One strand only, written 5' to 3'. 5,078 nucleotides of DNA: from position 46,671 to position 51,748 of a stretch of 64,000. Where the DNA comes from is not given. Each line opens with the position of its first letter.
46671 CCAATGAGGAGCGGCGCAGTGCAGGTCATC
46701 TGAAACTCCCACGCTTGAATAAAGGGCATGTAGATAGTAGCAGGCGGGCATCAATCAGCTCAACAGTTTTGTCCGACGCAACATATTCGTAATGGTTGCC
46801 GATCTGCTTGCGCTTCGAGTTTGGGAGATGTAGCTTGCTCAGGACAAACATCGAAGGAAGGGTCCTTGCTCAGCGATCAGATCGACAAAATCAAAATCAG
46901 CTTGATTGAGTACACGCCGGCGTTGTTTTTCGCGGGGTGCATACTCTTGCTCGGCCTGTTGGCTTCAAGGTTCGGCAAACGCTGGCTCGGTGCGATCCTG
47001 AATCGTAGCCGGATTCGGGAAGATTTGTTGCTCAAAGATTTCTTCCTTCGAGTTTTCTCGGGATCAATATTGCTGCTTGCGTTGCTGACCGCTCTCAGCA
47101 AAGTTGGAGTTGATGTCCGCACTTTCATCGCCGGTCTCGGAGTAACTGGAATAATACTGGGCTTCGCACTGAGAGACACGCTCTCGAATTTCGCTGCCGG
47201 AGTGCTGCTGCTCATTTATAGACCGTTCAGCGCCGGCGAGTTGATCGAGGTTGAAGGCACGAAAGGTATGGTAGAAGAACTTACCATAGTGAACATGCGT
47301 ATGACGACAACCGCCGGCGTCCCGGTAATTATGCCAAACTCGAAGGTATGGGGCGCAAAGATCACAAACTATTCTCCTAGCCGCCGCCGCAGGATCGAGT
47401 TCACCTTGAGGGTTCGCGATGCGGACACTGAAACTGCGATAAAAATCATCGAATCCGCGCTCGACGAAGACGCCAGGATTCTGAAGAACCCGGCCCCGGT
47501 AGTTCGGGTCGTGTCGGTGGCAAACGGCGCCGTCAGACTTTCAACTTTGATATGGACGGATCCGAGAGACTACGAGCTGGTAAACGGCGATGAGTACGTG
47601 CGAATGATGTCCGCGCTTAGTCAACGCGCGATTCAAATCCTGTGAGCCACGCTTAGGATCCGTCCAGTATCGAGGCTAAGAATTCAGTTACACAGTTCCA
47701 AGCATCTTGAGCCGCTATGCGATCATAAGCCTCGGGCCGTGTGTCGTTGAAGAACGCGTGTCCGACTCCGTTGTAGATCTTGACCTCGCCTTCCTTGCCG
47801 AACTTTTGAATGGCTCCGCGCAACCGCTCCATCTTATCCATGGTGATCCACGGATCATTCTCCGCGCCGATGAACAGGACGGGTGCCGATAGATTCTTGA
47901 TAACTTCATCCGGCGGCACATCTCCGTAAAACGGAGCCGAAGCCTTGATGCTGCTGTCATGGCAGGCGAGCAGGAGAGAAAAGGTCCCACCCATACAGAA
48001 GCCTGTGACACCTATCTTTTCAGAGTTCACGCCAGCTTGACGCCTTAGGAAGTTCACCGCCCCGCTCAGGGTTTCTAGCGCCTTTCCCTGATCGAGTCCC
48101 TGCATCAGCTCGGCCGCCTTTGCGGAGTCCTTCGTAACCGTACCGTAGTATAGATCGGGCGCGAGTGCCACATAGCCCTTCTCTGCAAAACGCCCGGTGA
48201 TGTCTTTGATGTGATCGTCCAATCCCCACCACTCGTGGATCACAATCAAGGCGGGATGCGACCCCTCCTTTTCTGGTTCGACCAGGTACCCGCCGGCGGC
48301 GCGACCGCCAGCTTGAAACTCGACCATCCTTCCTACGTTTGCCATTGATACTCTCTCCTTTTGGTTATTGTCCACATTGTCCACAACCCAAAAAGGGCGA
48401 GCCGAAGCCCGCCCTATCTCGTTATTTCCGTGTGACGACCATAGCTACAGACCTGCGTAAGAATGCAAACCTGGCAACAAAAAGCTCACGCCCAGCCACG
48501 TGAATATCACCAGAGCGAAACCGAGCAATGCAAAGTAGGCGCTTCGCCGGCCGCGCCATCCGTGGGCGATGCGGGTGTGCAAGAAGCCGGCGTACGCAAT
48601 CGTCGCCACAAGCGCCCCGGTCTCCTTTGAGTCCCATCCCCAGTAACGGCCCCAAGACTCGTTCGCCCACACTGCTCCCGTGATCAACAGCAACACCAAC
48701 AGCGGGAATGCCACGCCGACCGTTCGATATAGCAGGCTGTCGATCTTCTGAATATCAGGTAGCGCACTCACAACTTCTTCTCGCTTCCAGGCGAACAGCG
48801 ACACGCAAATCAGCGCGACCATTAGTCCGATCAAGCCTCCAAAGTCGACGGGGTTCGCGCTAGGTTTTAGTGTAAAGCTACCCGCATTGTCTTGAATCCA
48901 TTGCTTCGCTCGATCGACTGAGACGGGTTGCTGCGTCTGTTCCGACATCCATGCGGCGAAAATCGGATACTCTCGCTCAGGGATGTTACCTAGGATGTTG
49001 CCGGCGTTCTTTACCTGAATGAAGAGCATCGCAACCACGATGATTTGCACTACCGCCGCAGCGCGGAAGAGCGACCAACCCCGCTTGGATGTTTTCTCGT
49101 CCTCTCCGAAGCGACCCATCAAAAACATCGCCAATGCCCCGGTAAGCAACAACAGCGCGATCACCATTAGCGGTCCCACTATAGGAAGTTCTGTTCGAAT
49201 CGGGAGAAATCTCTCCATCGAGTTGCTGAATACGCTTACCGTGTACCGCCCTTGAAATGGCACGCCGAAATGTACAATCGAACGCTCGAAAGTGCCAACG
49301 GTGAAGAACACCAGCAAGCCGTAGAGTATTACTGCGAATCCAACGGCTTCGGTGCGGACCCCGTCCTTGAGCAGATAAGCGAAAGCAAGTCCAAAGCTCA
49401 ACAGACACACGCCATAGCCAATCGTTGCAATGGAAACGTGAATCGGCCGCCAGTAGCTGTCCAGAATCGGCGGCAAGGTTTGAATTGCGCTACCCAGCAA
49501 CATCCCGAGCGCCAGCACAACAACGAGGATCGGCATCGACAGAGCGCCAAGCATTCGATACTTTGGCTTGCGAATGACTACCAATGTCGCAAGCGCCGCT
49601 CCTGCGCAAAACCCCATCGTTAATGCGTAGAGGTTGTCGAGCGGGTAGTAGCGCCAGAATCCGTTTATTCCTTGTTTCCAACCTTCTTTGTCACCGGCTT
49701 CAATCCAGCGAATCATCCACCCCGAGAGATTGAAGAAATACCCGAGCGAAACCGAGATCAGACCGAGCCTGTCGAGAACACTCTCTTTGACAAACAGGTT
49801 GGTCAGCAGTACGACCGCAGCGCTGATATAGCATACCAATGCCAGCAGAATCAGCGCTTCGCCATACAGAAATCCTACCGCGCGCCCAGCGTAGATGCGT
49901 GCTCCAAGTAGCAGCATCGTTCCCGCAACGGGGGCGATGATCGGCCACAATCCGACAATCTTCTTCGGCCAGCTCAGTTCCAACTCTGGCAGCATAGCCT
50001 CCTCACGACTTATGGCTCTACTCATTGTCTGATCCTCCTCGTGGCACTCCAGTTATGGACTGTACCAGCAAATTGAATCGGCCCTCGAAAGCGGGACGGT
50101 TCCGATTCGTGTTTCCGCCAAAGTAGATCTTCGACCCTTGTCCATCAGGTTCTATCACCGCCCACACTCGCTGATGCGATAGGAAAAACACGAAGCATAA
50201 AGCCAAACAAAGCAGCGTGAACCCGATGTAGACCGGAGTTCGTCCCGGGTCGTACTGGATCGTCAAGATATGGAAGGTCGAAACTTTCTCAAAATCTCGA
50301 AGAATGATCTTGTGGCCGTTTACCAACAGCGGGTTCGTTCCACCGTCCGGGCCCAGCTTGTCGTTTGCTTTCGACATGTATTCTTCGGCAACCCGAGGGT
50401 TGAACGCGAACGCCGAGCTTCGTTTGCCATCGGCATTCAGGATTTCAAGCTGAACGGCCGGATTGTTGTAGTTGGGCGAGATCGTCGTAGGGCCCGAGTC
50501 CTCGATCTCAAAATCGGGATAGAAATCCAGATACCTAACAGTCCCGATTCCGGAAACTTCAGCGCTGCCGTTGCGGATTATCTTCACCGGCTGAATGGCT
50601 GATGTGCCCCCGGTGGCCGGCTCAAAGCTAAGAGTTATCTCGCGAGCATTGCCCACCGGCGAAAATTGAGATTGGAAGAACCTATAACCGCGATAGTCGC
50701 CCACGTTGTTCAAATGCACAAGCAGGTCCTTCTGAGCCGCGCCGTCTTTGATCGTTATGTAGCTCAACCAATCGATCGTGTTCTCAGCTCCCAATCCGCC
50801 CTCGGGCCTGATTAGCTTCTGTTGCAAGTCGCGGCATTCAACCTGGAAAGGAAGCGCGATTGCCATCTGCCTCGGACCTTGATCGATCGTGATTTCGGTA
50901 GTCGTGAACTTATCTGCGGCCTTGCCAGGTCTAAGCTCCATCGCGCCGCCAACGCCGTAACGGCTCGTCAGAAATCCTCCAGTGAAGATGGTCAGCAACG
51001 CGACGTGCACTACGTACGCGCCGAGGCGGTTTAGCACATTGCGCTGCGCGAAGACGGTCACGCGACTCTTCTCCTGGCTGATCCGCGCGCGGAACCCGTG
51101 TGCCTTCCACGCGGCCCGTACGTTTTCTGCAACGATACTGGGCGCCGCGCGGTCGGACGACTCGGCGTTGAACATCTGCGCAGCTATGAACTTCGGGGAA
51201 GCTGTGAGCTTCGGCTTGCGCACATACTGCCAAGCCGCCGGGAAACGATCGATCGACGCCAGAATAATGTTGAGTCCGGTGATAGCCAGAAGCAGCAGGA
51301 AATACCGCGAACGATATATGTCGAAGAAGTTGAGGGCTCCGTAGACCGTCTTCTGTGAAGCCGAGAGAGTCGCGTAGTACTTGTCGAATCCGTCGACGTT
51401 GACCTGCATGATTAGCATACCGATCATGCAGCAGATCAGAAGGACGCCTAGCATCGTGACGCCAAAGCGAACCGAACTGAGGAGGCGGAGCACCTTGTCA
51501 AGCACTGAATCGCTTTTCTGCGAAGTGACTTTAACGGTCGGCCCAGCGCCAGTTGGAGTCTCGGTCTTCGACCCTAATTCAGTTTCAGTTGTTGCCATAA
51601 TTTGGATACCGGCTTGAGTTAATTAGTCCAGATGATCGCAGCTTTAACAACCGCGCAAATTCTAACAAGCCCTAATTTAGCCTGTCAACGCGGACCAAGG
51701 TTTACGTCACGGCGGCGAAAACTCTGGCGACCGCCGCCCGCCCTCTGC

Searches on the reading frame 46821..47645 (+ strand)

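Call 19: search_protein_families(library=pfam, proteins=[window:46821-47645:+], max_evalue=0.00001)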
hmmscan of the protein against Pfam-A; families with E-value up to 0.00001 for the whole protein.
window:46821-47645:+ (274 aa): 1 family
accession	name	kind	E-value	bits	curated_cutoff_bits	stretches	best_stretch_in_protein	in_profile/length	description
PF00924.24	MS_channel_2nd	-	1e-16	61.2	20.2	1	119-185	1-67/68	Mechanosensitive ion channel, beta-domain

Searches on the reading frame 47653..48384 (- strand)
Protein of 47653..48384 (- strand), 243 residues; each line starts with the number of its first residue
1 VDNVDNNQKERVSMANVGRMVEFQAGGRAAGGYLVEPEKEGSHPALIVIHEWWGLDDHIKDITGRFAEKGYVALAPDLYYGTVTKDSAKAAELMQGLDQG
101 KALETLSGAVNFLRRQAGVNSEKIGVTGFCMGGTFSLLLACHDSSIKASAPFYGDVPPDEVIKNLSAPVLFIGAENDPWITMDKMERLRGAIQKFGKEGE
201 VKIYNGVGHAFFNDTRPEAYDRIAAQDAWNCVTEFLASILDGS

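Call 19: search_protein_families(library=pfam, proteins=[window:47653-48384:-], max_evalue=0.00001)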
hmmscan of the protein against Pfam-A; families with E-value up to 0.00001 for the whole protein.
window:47653-48384:- (243 aa): 3 families
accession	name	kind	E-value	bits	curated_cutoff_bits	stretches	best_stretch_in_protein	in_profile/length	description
PF01738.24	DLH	-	6.4e-59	199.6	21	1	32-239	3-216/217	Dienelactone hydrolase family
PF08840.17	BAAT_C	-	1.8e-07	31.9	20.9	0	107-149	7-49/210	BAAT / Acyl-CoA thioester hydrolase C terminal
PF12740.14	PETase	-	3.1e-07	30.5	28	1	44-178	55-180/263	PET hydrolase-like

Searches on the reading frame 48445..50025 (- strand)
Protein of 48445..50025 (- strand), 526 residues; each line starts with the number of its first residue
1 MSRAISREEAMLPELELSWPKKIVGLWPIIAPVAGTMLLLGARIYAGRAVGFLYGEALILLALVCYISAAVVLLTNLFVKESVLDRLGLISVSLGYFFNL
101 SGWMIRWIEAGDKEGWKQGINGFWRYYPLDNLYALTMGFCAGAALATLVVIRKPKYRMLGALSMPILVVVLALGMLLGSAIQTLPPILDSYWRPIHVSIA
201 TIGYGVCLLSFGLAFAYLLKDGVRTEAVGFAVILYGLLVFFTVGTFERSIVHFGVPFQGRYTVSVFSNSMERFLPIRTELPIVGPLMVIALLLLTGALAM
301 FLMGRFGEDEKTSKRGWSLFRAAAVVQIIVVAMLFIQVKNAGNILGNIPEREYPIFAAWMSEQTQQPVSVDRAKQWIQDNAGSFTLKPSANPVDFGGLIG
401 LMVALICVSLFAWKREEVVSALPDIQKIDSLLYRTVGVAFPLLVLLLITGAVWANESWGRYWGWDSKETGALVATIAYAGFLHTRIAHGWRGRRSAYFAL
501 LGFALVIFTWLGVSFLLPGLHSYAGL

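Call 19: search_protein_families(library=pfam, proteins=[window:48445-50025:-], max_evalue=0.00001)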
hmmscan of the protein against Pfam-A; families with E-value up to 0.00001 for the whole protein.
window:48445-50025:- (526 aa): 1 family
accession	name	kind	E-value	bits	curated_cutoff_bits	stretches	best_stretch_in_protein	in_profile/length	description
PF01578.25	Cytochrom_C_asm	-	3.5e-33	115.5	29.9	2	400-521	85-212/212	Cytochrome C assembly protein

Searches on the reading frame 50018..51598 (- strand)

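Call 19: search_protein_families(library=pfam, proteins=[window:50018-51598:-], max_evalue=0.00001)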
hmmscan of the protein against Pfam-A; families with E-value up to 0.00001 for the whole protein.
window:50018-51598:- (526 aa): 1 family
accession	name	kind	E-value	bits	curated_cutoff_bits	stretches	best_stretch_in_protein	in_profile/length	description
PF05140.19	ResB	-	3.5e-59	201.3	24.6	1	43-508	1-485/486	ResB-like family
